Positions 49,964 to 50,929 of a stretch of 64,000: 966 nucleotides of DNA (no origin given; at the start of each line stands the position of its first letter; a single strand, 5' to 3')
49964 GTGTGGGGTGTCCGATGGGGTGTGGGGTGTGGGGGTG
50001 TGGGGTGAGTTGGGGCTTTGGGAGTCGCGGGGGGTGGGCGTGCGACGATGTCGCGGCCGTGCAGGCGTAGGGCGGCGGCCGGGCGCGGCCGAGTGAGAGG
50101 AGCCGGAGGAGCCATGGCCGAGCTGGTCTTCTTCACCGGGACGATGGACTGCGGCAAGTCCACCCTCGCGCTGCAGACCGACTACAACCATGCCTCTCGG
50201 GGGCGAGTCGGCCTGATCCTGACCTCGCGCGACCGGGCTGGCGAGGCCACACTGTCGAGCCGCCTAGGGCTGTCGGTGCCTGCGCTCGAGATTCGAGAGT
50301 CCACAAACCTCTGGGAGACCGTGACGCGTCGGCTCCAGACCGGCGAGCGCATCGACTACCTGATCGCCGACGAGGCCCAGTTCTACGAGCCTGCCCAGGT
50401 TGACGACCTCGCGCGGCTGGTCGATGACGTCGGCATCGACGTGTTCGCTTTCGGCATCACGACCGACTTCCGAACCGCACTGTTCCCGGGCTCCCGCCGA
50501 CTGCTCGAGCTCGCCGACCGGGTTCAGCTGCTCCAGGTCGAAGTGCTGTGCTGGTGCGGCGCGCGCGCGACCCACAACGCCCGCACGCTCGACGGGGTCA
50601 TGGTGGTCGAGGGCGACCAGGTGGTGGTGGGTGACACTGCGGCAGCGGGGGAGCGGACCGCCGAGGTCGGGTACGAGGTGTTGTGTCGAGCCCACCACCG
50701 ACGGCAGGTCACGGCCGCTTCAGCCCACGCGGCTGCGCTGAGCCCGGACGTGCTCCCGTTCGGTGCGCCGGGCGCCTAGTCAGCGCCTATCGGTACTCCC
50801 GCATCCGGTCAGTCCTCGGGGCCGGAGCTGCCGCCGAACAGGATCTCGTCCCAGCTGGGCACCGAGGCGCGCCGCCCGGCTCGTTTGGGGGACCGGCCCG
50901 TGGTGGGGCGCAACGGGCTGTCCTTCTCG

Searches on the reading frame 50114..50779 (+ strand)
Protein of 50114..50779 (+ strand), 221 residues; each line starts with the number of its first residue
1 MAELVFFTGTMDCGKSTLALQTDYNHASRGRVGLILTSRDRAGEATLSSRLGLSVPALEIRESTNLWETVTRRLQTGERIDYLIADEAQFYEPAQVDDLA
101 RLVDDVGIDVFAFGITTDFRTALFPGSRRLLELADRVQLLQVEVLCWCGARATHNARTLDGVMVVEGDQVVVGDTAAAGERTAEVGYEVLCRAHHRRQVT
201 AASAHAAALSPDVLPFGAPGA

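Call 9: find_encoding_contigs(protein=window:50114-50779:+, flank=6000, max_places=10)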
Protein window:50114-50779:+ (221 aa): no gene with exactly this product is on record in the collection.

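Call 14: find_homologous_proteins(query=window:50114-50776:+, max_evalue=1e-30)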
Query window:50114-50776:+ (221 aa): 8000 proteins with E <= 1e-30 among 8000 candidates; the best 120 are listed.
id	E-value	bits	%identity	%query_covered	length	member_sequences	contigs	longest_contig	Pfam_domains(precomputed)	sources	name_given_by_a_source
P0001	2.7e-134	463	95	100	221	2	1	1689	PF00265.25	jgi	jgi:thymidine kinase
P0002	3.8e-115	401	82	98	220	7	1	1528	PF00265.25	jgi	jgi:thymidine kinase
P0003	6.1e-115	400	82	98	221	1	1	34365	PF00265.25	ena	-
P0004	3.3e-114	398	82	98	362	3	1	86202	PF00265.25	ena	-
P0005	5.0e-114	397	82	98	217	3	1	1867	PF00265.25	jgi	jgi:thymidine kinase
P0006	6.0e-113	394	81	98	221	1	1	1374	PF00265.25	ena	-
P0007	3.9e-110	384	78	99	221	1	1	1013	PF00265.25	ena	-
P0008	3.5e-109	381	80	98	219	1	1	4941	PF00265.25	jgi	jgi:thymidine kinase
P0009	1.4e-108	379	78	99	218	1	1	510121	PF00265.25,PF13401.13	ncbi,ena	-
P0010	4.3e-108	378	78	98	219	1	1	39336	PF00265.25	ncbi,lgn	-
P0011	8.0e-107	374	79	98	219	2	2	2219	PF00265.25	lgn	-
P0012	8.0e-106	370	78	98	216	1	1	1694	PF00265.25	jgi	jgi:thymidine kinase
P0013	6.9e-105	367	75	100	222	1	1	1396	PF00265.25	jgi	jgi:thymidine kinase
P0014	1.1e-104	367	75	99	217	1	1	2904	PF00265.25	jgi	jgi:thymidine kinase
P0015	4.5e-104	365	76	99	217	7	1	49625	PF00265.25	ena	-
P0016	5.6e-103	361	76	98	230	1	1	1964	PF00265.25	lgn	-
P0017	1.3e-101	357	75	98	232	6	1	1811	PF00265.25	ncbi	-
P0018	1.4e-101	356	74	98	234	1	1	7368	PF00265.25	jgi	jgi:thymidine kinase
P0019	1.1e-100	354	76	98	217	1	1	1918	PF00265.25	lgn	-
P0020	1.3e-100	353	74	98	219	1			PF00265.25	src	-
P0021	1.9e-100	353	75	98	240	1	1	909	PF00265.25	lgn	-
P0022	4.3e-100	352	72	99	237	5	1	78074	PF00265.25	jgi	jgi:thymidine kinase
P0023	7.3e-100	351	72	100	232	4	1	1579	PF00265.25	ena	-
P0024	2.0e-99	349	75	98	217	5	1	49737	PF00265.25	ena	-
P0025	3.2e-99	349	73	98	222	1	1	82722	PF00265.25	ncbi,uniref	ncbi:thymidine kinase [Pseudokineococcus sp. 1T1Z-3]|uniref:thymidine kinase n=1 Tax=Pseudokineococc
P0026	5.9e-99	348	74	98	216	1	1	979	PF00265.25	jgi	jgi:thymidine kinase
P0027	7.5e-99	348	72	98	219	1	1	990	PF00265.25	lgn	-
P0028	1.2e-98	347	-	-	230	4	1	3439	PF00265.25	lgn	-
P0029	2.2e-98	346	73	98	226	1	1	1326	PF00265.25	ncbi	-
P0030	4.6e-98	345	72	98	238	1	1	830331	PF00265.25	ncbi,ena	-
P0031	6.2e-98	345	72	98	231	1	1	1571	PF00265.25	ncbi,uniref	ncbi:thymidine kinase [Pseudokineococcus basanitobsidens]|uniref:Thymidine kinase n=1 Tax=Pseudokine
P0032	6.9e-98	344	73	98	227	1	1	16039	PF00265.25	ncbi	-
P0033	8.7e-98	344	71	98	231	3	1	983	PF00265.25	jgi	jgi:thymidine kinase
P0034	1.0e-97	344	74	98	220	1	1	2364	PF00265.25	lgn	-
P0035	1.0e-97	344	72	98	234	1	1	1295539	PF00265.25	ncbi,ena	-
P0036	1.0e-97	344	72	97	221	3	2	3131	PF00265.25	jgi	jgi:thymidine kinase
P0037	1.9e-97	343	73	98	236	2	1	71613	PF00265.25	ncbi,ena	-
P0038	1.9e-97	343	72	98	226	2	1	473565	PF00265.25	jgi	jgi:thymidine kinase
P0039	2.1e-97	343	72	98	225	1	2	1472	PF00265.25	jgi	jgi:thymidine kinase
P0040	2.2e-97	343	72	98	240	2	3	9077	PF00265.25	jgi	jgi:thymidine kinase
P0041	2.4e-97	343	71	98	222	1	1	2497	PF00265.25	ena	-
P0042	2.4e-97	343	72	98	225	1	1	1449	PF00265.25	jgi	jgi:thymidine kinase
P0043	3.6e-97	342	72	98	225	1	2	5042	PF00265.25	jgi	jgi:thymidine kinase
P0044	3.8e-97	342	72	98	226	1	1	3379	PF00265.25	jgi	jgi:thymidine kinase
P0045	4.5e-97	342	72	100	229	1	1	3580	PF00265.25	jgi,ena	-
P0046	5.2e-97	342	72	98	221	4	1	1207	PF00265.25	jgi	jgi:thymidine kinase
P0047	5.2e-97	342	73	98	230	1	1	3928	PF00265.25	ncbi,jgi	jgi:thymidine kinase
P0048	5.5e-97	341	71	98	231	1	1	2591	PF00265.25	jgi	jgi:thymidine kinase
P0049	6.4e-97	341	-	-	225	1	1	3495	PF00265.25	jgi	jgi:thymidine kinase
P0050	7.5e-97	341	72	98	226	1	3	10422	PF00265.25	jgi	jgi:thymidine kinase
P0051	9.4e-97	341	70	98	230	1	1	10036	PF00265.25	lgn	-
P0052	9.7e-97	341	71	98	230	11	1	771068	PF00265.25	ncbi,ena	-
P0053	1.2e-96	340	71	98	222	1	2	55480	PF00265.25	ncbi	ncbi:MAG: thymidine kinase [Georgenia sp.]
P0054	1.2e-96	340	72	98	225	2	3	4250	PF00265.25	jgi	jgi:thymidine kinase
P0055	1.3e-96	340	71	98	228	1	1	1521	PF00265.25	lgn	-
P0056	1.3e-96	340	72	98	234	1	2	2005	PF00265.25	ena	-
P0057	1.4e-96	340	71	98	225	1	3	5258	PF00265.25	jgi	jgi:thymidine kinase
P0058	1.6e-96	340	70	98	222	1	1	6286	PF00265.25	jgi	jgi:thymidine kinase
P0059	1.8e-96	340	73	98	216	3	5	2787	PF00265.25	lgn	-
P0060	2.0e-96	340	66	98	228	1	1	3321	PF00265.25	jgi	jgi:thymidine kinase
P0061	2.1e-96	340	72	99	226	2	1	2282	PF00265.25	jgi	jgi:thymidine kinase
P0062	2.1e-96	340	69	98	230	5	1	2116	PF00265.25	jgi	jgi:thymidine kinase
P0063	2.3e-96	339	70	98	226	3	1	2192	PF00265.25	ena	-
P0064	2.7e-96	339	71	98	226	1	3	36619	PF00265.25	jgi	jgi:thymidine kinase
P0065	2.9e-96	339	71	98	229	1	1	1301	PF00265.25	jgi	jgi:thymidine kinase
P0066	3.0e-96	339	72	98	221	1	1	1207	PF00265.25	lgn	-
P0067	3.2e-96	339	71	98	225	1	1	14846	PF00265.25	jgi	jgi:thymidine kinase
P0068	3.3e-96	339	71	98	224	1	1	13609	PF00265.25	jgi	jgi:thymidine kinase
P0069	3.5e-96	339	70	98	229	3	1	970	PF00265.25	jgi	jgi:thymidine kinase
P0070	3.9e-96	339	72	98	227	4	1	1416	PF00265.25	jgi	jgi:thymidine kinase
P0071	3.9e-96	339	74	98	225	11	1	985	PF00265.25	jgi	jgi:thymidine kinase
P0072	3.9e-96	339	71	98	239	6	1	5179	PF00265.25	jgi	jgi:thymidine kinase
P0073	4.5e-96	339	72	98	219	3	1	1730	PF00265.25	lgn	-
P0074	5.2e-96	338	72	98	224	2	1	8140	PF00265.25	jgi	jgi:thymidine kinase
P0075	7.2e-96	338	72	97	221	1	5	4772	PF00265.25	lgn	-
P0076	7.7e-96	338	71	98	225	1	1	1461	PF00265.25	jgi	jgi:thymidine kinase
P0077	8.1e-96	338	72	98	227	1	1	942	PF00265.25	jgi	jgi:thymidine kinase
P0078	8.7e-96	338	-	-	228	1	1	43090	PF00265.25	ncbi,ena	-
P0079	9.0e-96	338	71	98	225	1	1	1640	PF00265.25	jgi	jgi:thymidine kinase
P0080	1.0e-95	337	69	99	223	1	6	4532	PF00265.25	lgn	-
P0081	1.0e-95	337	71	99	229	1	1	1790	PF00265.25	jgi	jgi:thymidine kinase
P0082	1.1e-95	337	71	99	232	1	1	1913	PF00265.25,PF13401.13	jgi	-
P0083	1.2e-95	337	73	98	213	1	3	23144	PF00265.25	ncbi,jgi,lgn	jgi:thymidine kinase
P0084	1.3e-95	337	70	98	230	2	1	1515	PF00265.25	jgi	jgi:thymidine kinase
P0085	1.3e-95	337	68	99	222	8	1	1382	PF00265.25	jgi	-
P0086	1.3e-95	337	71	98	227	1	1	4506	PF00265.25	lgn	-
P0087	1.6e-95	337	72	98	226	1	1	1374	PF00265.25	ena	-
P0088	1.6e-95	337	71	98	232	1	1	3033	PF00265.25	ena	-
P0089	1.6e-95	337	72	98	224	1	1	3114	PF00265.25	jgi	jgi:thymidine kinase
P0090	1.8e-95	337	70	98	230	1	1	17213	PF00265.25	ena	-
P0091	1.8e-95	337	72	98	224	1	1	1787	PF00265.25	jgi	jgi:thymidine kinase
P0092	2.0e-95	336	72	98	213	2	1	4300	PF00265.25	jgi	-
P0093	2.4e-95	336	70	98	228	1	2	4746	PF00265.25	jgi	jgi:thymidine kinase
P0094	2.5e-95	336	68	100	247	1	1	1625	PF00265.25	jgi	jgi:thymidine kinase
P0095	2.6e-95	336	71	99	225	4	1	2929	PF00265.25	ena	-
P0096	2.8e-95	336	71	98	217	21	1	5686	PF00265.25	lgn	-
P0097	2.8e-95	336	72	98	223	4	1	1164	PF00265.25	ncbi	-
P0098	3.0e-95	336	-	-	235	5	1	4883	PF00265.25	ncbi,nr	ncbi:MAG TPA: thymidine kinase [Angustibacter sp.]|nr:thymidine kinase [Angustibacter sp.]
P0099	3.1e-95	336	70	98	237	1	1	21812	PF00265.25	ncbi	ncbi:thymidine kinase [Angustibacter aerolatus]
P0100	3.2e-95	336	71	98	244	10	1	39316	PF00265.25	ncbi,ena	-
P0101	3.7e-95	336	-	-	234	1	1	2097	PF00265.25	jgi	jgi:thymidine kinase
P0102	4.3e-95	335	71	98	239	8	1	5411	PF00265.25,PF13401.13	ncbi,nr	ncbi:MAG: thymidine kinase [Actinomycetes bacterium]|nr:MAG: thymidine kinase [Actinomycetota bacter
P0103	4.4e-95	335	71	98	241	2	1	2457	PF00265.25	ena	-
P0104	4.8e-95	335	71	98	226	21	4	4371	PF00265.25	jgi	jgi:thymidine kinase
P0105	5.0e-95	335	70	98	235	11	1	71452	PF00265.25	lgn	-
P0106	5.3e-95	335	70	98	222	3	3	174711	PF00265.25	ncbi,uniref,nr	ncbi:thymidine kinase [Georgenia ruanii]|uniref:Thymidine kinase n=1 Tax=Georgenia ruanii TaxID=3484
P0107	6.3e-95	335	71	98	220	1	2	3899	PF00265.25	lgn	-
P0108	6.8e-95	335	71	98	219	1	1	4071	PF00265.25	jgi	jgi:thymidine kinase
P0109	6.8e-95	335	70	98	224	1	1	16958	PF00265.25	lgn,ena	-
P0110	7.4e-95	335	71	99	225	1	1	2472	PF00265.25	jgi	jgi:thymidine kinase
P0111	9.2e-95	334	71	99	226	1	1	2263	PF00265.25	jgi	jgi:thymidine kinase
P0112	9.6e-95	334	-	-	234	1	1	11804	PF00265.25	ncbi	ncbi:MAG: thymidine kinase [Angustibacter sp.]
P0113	1.0e-94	334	-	-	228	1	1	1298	PF00265.25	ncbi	-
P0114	1.1e-94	334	70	99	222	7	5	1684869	PF00265.25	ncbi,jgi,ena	-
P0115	1.2e-94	334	71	98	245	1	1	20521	PF00265.25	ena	-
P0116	1.2e-94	334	69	98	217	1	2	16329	PF00265.25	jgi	jgi:thymidine kinase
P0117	1.6e-94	333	70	99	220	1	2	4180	PF00265.25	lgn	-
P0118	1.6e-94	333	68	98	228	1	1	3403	PF00265.25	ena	-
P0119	1.7e-94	333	70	99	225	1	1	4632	PF00265.25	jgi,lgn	jgi:thymidine kinase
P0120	1.8e-94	333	70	99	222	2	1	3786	PF00265.25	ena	-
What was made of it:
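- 50114..50779 (+): tdk (thymidine kinase, 221 aa). 95% identical to P0001 (call 14).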

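Call 16: find_encoding_contigs(protein=P0001, flank=6000, max_places=4)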
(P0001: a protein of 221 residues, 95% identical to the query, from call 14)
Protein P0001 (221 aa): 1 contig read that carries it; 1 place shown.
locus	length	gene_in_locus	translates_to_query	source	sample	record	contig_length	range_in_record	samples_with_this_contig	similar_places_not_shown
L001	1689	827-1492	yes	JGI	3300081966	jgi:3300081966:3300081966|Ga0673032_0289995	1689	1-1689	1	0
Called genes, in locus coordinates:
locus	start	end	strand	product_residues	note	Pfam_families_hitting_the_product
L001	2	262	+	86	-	?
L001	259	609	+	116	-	PF04237:YjbR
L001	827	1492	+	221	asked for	PF00265:TK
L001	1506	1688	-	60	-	?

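Call 17: find_encoding_contigs(protein=P0003, flank=6000, max_places=4)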
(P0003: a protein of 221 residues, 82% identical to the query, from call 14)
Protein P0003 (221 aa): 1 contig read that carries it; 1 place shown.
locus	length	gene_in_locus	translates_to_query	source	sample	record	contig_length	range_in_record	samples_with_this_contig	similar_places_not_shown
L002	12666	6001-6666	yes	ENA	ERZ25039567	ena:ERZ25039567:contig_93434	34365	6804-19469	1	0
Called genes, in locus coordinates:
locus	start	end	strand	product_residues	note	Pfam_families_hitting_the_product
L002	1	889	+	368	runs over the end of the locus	PF13302:Acetyltransf_3 (weak), PF00583:Acetyltransf_1, PF13508:Acetyltransf_7 (weak)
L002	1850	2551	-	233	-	-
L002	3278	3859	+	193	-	-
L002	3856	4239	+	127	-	PF19461:DUF5998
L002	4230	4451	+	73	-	PF19461:DUF5998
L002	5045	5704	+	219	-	PF01663:Phosphodiest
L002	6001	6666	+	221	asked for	PF00265:TK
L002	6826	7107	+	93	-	-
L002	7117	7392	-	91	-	-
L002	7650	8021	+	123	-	PF00581:Rhodanese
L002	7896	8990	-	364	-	PF11268:DUF3071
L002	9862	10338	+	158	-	PF01168:Ala_racemase_N (weak)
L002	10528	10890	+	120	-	PF14031:D-ser_dehydrat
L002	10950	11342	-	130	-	PF04030:ALO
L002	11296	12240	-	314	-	PF01565:FAD_binding_4, PF04030:ALO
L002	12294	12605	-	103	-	PF07690:MFS_1 (weak)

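Call 18: find_encoding_contigs(protein=P0004, flank=6000, max_places=4)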
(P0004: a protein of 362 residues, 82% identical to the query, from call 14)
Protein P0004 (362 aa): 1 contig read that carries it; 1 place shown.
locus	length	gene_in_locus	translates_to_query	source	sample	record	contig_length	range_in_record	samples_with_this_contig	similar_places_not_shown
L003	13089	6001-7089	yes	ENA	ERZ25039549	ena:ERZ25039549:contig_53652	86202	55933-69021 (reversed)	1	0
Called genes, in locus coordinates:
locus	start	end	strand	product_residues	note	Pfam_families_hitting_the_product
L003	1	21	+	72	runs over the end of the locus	-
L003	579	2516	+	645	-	PF13380:CoA_binding_2, PF13607:Succ_CoA_lig, PF13549:ATP-grasp_5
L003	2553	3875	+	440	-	PF07690:MFS_1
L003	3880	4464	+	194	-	PF19461:DUF5998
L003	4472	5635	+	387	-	PF01663:Phosphodiest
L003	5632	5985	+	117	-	PF04237:YjbR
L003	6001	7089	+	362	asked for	PF00265:TK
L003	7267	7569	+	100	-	-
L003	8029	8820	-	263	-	PF11268:DUF3071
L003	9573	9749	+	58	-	-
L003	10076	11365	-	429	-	PF01565:FAD_binding_4, PF04030:ALO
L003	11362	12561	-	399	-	PF07690:MFS_1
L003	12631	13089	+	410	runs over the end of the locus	PF00762:Ferrochelatase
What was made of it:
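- The yjbR-tdk gene order is conserved in L001, L002 and L003 (calls 16-18).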

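Call 48: search_protein_families(library=pfam, proteins=[window:50114-50776:+])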
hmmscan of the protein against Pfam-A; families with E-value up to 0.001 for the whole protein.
window:50114-50776:+ (221 aa): 2 families
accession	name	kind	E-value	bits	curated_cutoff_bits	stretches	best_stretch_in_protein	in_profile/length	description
PF00265.24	TK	-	2.2e-19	70.4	20.6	1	3-174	2-164/176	Thymidine kinase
PF13401.12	AAA_22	-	0.00017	22.3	27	1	4-120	7-127/130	AAA domain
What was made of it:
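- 50114..50779 (+): Pfam PF00265 (call 48).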

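Call 50: list_cluster_members(proteins=[P0121, window:50114-50776:+, window:48119-48466:+, window:48575-48868:+])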
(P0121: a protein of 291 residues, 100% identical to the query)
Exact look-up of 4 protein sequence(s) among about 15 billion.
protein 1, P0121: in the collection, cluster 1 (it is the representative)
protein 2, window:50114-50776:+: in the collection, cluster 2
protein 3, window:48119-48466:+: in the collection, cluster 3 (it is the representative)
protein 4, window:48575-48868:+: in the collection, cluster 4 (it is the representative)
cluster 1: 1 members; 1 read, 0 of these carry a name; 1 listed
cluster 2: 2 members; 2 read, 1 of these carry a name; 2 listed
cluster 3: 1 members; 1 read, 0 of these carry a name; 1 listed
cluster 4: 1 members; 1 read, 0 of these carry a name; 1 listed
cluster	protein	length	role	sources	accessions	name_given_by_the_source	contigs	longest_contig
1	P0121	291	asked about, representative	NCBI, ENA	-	-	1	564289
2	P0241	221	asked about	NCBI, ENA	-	-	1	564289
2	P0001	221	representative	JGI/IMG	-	thymidine kinase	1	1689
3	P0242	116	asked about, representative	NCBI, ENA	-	-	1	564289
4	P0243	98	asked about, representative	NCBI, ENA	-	-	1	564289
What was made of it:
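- On REP-targeting IS (IS1397 / ISKpn1 / ISPsy8 type): There is a single copy in the source contig set (call 50).
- The IS is single-copy in the source contig set (call 50). orfB occurs on only one contig of the source assembly (call 50).
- Tried and rejected: The proteins are known to the protein collection only from one unnamed 564-kb NCBI/ENA contig (call 50).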
